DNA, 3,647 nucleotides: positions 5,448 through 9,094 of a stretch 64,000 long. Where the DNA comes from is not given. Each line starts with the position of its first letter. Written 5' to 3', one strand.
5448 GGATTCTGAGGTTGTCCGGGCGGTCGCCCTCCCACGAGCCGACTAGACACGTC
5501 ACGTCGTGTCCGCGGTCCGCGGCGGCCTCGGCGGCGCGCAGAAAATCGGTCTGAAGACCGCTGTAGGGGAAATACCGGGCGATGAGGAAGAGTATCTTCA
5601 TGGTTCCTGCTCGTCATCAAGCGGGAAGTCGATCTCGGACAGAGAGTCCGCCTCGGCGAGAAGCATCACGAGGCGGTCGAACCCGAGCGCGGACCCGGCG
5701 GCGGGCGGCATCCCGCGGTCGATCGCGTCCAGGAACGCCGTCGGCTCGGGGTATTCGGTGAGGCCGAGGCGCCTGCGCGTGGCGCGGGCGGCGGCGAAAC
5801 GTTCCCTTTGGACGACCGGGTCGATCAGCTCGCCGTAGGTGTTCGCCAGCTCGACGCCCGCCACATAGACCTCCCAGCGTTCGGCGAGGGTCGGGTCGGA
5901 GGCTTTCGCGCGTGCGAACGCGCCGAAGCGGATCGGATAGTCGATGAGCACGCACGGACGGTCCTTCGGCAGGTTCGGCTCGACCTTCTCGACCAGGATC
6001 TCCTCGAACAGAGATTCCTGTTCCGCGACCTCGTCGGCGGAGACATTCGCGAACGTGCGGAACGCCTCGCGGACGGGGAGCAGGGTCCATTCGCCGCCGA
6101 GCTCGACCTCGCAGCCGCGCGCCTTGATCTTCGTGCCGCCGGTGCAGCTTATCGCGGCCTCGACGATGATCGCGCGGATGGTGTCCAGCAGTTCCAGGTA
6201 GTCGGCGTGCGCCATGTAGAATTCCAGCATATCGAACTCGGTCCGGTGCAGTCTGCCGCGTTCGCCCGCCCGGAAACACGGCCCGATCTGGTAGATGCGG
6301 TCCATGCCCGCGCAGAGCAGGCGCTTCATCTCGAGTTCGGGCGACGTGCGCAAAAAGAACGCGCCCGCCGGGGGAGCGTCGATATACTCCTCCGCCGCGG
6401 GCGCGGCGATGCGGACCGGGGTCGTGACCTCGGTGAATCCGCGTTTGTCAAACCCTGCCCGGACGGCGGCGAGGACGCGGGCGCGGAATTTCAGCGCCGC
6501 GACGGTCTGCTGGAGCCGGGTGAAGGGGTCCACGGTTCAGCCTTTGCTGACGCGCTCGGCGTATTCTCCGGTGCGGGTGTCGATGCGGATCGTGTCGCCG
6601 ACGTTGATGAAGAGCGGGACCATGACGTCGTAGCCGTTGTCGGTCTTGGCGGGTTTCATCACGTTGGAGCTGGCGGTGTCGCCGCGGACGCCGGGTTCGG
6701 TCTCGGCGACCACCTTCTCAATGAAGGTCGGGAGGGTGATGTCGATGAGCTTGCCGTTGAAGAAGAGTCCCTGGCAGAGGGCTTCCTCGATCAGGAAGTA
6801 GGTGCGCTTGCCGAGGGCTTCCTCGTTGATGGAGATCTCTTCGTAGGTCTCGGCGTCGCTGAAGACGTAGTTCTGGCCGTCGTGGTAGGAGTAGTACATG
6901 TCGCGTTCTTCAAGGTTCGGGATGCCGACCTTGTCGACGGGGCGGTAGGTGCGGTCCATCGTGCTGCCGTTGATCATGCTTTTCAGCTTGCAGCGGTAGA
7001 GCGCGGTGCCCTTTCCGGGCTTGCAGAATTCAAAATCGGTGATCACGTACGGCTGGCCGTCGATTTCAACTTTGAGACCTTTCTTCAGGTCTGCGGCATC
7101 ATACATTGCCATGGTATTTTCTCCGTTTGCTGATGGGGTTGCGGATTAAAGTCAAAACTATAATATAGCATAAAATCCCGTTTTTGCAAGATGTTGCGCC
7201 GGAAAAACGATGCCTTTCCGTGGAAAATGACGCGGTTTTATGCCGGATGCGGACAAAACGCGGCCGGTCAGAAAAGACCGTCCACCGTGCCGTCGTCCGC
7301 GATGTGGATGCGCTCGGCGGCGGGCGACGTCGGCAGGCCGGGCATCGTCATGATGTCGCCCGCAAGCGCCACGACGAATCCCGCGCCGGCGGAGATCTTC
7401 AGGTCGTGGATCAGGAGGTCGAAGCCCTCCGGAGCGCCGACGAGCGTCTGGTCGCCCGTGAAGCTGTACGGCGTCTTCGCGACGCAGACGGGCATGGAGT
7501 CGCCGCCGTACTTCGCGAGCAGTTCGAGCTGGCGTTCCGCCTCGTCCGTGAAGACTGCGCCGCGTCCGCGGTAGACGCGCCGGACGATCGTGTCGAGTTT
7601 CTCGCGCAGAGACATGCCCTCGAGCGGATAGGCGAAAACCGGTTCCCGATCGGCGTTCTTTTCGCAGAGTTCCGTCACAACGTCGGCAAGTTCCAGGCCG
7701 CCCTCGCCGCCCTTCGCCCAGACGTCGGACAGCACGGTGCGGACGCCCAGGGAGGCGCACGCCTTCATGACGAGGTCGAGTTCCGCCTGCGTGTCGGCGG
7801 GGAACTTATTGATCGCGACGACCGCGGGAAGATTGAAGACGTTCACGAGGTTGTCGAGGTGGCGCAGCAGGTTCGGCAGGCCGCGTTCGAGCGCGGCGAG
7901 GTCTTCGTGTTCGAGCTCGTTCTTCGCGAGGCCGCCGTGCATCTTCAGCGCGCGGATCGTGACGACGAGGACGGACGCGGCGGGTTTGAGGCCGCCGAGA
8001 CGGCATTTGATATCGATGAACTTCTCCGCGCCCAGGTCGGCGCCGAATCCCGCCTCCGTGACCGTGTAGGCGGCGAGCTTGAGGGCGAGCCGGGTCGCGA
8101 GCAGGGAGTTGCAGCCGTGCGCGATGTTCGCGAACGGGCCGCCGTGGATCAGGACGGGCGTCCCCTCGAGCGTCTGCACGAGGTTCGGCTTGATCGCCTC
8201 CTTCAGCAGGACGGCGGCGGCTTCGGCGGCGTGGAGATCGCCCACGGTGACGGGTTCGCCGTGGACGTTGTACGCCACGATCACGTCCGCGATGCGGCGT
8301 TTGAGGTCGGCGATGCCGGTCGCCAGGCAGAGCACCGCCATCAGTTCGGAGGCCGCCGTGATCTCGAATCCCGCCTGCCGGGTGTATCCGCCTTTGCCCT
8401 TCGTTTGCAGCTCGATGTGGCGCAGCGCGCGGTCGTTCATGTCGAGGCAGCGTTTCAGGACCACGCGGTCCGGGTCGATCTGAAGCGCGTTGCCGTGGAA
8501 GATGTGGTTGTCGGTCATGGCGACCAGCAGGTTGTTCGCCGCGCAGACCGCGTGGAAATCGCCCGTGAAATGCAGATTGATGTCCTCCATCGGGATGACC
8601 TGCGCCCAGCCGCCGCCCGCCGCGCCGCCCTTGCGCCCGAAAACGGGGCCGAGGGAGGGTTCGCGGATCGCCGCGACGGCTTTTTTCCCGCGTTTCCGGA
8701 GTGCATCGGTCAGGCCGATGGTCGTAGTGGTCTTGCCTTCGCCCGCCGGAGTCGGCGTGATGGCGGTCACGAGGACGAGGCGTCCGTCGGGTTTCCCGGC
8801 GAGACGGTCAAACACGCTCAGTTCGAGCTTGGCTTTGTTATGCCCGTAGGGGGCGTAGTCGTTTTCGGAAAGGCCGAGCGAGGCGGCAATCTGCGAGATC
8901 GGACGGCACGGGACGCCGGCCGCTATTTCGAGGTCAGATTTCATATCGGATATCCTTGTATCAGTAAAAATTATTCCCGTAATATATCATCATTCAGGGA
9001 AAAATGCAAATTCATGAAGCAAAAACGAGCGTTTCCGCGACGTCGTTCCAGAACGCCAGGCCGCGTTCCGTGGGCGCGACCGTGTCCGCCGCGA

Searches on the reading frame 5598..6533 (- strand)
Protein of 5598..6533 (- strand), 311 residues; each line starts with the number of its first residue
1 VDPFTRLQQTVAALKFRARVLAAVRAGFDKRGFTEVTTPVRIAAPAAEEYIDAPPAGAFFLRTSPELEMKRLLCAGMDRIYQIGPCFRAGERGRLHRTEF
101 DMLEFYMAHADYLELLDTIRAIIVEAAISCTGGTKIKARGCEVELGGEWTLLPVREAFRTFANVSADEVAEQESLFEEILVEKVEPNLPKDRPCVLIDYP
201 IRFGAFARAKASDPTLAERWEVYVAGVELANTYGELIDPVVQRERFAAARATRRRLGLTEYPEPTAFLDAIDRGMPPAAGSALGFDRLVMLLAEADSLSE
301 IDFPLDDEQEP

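Call 37: search_protein_families(library=pfam, proteins=[window:5598-6533:-], max_evalue=0.0001)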
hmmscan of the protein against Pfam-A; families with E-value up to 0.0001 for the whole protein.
window:5598-6533:- (311 aa): 1 family
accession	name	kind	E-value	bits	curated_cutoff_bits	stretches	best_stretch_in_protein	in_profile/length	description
PF00152.25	tRNA-synt_2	-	5e-47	160.9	25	1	8-301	16-301/308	tRNA synthetases class II (D, K and N)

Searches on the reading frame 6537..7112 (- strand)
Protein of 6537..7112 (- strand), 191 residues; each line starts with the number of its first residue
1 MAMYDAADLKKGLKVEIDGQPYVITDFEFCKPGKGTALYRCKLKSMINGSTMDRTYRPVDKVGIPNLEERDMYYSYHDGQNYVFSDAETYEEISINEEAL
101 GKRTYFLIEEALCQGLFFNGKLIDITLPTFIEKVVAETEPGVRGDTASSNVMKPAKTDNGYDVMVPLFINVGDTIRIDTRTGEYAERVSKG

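Call 37: search_protein_families(library=pfam, proteins=[window:6537-7112:-], max_evalue=0.0001)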
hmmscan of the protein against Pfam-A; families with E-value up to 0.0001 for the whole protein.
window:6537-7112:- (191 aa): 3 families
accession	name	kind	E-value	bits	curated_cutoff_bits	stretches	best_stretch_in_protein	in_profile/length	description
PF09285.17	Elong-fact-P_C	-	1.1e-24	86.3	25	1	133-187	3-56/56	Elongation factor P, C-terminal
PF08207.18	EFP_N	-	4.3e-23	81.5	23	1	6-62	2-58/58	Elongation factor P (EF-P) KOW-like domain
PF01132.26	EFP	-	5e-16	58.8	27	1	70-123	1-54/54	Elongation factor P (EF-P) OB domain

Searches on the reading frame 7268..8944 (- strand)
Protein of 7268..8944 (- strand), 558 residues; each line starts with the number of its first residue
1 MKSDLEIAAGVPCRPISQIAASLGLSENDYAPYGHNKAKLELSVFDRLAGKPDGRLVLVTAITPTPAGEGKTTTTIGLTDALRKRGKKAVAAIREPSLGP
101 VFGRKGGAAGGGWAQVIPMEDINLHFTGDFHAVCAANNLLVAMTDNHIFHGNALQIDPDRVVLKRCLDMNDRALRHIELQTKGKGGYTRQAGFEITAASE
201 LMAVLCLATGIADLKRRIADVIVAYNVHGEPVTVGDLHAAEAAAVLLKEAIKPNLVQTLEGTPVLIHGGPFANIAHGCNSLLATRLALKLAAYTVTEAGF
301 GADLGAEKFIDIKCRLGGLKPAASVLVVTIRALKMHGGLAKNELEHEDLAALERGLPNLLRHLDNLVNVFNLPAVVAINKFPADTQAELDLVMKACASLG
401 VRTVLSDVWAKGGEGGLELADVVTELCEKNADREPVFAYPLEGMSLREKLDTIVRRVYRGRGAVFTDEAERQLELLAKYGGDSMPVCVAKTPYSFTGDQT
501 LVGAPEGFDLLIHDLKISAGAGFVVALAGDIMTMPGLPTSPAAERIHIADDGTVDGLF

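Call 37: search_protein_families(library=pfam, proteins=[window:7268-8944:-], max_evalue=0.0001)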
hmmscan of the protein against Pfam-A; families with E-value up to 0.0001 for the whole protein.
window:7268-8944:- (558 aa): 1 family
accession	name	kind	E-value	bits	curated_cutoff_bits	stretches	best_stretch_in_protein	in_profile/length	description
PF01268.25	FTHFS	-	3.7e-244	811.6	27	1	2-558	1-556/556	Formate--tetrahydrofolate ligase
